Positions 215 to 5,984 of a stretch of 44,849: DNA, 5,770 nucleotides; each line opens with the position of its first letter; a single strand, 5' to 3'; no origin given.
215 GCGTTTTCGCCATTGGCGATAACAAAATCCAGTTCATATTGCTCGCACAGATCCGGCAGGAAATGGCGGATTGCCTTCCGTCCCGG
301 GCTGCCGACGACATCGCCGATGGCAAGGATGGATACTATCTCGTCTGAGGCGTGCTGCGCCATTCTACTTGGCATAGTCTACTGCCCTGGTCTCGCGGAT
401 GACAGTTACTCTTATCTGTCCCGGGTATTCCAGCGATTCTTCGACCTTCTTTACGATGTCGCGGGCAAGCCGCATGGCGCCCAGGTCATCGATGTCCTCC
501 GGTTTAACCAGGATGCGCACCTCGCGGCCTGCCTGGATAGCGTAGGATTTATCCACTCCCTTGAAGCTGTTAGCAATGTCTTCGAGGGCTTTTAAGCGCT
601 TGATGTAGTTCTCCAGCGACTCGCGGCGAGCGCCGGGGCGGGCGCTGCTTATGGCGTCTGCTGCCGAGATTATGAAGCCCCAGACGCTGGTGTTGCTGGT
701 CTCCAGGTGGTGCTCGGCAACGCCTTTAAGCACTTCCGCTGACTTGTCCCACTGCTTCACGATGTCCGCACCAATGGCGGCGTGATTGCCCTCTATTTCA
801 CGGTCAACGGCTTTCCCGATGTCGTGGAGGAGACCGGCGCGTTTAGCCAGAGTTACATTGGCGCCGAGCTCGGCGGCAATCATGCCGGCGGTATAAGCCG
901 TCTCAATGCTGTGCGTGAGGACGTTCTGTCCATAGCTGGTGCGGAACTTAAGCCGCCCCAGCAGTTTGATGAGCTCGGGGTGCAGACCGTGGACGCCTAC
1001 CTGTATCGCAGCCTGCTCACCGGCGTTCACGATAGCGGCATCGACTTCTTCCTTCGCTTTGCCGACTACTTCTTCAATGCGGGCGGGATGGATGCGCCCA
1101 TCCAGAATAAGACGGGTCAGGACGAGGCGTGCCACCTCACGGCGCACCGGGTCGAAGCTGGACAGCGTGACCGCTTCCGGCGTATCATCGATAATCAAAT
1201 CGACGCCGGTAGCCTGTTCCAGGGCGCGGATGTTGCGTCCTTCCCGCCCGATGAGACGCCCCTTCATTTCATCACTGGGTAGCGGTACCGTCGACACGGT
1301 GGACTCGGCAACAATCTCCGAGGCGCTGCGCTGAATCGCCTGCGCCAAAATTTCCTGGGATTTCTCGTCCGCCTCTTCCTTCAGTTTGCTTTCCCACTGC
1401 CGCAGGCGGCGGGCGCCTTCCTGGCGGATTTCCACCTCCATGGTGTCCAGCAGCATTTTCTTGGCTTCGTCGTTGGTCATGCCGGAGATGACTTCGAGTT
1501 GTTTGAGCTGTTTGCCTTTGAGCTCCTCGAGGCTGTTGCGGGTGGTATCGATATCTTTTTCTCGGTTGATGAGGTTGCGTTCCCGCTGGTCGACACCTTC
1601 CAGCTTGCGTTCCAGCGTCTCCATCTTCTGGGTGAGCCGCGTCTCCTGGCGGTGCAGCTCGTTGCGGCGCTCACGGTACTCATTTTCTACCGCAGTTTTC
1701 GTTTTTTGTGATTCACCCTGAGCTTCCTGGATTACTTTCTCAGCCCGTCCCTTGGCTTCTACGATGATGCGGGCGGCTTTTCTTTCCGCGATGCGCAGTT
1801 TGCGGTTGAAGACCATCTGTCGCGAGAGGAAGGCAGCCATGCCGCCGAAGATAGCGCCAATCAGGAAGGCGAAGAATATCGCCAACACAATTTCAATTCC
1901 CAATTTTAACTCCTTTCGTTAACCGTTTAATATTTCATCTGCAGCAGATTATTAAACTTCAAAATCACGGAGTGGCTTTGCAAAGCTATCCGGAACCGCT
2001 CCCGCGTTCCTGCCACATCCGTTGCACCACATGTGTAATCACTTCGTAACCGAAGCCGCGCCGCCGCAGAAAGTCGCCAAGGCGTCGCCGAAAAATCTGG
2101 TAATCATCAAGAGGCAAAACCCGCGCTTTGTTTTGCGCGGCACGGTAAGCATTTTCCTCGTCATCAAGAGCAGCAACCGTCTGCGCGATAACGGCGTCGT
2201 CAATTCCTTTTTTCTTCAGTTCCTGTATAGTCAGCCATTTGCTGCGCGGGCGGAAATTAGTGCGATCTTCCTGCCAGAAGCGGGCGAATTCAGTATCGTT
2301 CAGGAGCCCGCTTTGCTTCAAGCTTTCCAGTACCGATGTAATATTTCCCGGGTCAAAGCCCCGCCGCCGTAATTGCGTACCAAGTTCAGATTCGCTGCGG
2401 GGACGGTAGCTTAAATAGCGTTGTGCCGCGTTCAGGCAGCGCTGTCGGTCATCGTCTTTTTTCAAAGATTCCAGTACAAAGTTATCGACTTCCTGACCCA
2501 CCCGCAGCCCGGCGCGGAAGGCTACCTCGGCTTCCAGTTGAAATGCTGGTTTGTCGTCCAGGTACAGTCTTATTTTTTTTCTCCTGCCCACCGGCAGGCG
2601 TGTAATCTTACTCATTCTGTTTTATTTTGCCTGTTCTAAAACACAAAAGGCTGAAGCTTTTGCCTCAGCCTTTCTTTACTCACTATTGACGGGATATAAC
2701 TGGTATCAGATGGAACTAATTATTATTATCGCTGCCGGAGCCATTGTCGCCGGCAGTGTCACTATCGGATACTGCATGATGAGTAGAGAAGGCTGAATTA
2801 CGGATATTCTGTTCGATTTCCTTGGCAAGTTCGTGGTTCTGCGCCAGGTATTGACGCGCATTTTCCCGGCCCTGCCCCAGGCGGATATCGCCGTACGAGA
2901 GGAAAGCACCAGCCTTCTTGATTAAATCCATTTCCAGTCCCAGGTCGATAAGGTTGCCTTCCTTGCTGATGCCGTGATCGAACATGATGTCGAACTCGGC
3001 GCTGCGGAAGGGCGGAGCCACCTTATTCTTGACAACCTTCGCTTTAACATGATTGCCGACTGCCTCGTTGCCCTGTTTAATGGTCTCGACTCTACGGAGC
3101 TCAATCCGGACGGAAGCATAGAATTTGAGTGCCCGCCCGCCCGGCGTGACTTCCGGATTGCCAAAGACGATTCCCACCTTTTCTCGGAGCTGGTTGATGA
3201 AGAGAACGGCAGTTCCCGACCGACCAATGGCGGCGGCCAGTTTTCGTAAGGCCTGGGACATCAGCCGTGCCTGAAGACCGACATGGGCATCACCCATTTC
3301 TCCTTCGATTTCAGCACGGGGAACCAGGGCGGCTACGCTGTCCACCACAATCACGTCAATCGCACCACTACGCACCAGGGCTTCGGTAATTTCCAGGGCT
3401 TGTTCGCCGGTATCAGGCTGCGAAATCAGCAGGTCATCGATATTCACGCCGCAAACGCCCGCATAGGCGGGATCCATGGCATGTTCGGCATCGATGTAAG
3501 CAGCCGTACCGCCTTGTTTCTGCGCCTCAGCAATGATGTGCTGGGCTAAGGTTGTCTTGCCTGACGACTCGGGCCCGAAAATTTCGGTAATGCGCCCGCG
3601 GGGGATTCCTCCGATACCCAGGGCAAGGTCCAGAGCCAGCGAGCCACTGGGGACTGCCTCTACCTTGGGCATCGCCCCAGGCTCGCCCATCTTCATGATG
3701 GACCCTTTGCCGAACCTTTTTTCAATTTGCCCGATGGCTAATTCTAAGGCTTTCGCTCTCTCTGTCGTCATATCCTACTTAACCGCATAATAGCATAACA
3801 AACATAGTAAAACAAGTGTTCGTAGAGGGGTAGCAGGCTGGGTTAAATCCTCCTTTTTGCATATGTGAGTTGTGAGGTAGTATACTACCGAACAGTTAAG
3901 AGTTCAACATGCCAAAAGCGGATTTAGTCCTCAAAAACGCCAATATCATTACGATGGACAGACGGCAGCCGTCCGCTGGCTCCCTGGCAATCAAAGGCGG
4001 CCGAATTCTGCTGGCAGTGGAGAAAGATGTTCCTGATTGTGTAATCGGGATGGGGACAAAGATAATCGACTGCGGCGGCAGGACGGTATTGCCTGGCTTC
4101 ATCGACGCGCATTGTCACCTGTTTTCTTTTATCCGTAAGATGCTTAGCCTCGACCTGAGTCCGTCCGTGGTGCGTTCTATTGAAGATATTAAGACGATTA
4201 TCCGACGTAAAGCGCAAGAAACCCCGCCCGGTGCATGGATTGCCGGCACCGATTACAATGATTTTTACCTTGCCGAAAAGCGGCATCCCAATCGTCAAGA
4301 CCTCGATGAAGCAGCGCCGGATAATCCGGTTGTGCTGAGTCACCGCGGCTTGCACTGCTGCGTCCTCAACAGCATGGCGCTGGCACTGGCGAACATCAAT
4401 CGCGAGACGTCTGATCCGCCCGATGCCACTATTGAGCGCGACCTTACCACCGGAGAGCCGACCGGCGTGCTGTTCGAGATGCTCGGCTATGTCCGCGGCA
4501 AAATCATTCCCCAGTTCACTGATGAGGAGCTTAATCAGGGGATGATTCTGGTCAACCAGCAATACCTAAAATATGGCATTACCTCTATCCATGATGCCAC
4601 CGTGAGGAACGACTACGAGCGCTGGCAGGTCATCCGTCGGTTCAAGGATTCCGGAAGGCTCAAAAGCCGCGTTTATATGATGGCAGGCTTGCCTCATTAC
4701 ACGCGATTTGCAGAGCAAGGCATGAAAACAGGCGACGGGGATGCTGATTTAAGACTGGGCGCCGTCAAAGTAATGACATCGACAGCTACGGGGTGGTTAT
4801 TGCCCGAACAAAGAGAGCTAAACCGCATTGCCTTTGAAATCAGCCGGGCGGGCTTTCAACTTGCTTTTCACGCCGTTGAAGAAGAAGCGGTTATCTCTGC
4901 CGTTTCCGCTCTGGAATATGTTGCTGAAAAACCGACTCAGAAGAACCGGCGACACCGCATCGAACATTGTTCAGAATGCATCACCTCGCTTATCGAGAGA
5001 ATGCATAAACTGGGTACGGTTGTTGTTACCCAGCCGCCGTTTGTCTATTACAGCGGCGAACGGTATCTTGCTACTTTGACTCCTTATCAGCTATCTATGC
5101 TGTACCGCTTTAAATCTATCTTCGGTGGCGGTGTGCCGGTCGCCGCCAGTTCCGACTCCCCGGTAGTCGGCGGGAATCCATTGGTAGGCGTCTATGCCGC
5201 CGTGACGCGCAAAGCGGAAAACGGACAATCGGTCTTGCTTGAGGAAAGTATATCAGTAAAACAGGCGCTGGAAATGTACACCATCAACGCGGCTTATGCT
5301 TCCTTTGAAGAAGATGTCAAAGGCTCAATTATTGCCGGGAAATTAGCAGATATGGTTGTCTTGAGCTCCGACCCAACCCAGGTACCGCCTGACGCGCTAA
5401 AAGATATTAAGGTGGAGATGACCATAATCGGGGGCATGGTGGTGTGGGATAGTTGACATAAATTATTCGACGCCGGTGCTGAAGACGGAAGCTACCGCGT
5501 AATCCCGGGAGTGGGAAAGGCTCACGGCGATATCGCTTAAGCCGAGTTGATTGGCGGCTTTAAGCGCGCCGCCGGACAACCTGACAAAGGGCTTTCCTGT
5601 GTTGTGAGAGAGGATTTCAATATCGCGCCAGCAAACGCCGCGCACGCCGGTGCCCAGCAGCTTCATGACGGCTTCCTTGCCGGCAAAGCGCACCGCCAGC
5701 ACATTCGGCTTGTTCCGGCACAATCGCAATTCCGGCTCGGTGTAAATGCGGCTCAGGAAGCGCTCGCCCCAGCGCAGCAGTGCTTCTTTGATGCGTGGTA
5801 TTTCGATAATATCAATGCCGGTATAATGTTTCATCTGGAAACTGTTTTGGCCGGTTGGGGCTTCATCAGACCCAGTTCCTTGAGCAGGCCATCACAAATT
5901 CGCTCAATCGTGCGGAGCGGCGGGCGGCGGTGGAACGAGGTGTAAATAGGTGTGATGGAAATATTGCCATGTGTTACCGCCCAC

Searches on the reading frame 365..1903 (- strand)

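Call 25: search_protein_families(library=pfam, proteins=[window:365-1903:-], max_evalue=1e-8)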
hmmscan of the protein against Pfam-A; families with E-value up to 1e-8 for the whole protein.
window:365-1903:- (512 aa): 2 families
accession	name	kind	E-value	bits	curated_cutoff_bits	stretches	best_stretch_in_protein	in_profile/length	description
PF12072.13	RNase_Y_N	-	4e-44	150.9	32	1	11-196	4-200/201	RNase Y N-terminal region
PF01966.28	HD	-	1.6e-18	67.5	22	1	328-419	1-114/116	HD domain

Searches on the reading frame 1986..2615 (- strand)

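Call 25: search_protein_families(library=pfam, proteins=[window:1986-2615:-], max_evalue=1e-8)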
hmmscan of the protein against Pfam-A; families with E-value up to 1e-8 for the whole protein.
window:1986-2615:- (209 aa): 3 families
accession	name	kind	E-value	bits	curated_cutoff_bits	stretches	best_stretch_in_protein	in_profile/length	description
PF21982.2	RecX_HTH1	-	4e-20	71.9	26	1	60-99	1-40/40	RecX, first three-helix domain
PF21981.2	RecX_HTH3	-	9.7e-11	42.1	26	0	151-197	1-48/48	RecX, third three-helix domain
PF02631.22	RecX_HTH2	-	7e-10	39.4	26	0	106-145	1-40/42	RecX, second three-helix domain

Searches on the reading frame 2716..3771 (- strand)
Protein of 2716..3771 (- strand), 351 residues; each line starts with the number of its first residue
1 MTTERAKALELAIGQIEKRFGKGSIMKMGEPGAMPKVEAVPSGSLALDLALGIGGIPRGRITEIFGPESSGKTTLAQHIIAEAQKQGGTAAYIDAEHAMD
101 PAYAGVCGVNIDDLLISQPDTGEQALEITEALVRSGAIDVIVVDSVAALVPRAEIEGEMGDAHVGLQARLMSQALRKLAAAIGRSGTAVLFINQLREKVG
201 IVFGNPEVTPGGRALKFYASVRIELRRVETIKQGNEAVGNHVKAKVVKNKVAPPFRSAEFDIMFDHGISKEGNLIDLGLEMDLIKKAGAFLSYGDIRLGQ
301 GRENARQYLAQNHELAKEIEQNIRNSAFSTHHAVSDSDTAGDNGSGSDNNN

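Call 25: search_protein_families(library=pfam, proteins=[window:2716-3771:-], max_evalue=1e-8)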
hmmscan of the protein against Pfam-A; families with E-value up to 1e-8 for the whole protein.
window:2716-3771:- (351 aa): 3 families
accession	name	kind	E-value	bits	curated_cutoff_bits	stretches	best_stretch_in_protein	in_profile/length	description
PF00154.27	RecA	-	1.3e-134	448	27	1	7-269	1-262/262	recA bacterial DNA recombination protein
PF21096.2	RecA_C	-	5.6e-23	81.3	27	1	272-326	1-55/57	RecA C-terminal domain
PF08423.17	Rad51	-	1.1e-09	38.3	22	0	40-228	8-212/244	Rad51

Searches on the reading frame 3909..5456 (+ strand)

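Call 25: search_protein_families(library=pfam, proteins=[window:3909-5456:+], max_evalue=1e-8)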
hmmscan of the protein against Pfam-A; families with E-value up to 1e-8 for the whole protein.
window:3909-5456:+ (515 aa): 2 families
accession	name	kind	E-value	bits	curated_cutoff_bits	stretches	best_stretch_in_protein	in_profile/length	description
PF07969.17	Amidohydro_3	-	9.2e-87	292.9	29.7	1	51-512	1-471/472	Amidohydrolase family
PF01979.26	Amidohydro_1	-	1.2e-13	51.5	25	0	408-511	242-344/345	Amidohydrolase family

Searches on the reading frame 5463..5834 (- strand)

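Call 25: search_protein_families(library=pfam, proteins=[window:5463-5834:-], max_evalue=1e-8)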
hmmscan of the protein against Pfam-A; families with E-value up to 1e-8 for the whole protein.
window:5463-5834:- (123 aa): 1 family
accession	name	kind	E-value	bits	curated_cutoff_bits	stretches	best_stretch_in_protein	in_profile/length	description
PF01648.25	ACPS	-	6.8e-15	55.5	25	1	6-114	3-108/111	4'-phosphopantetheinyl transferase superfamily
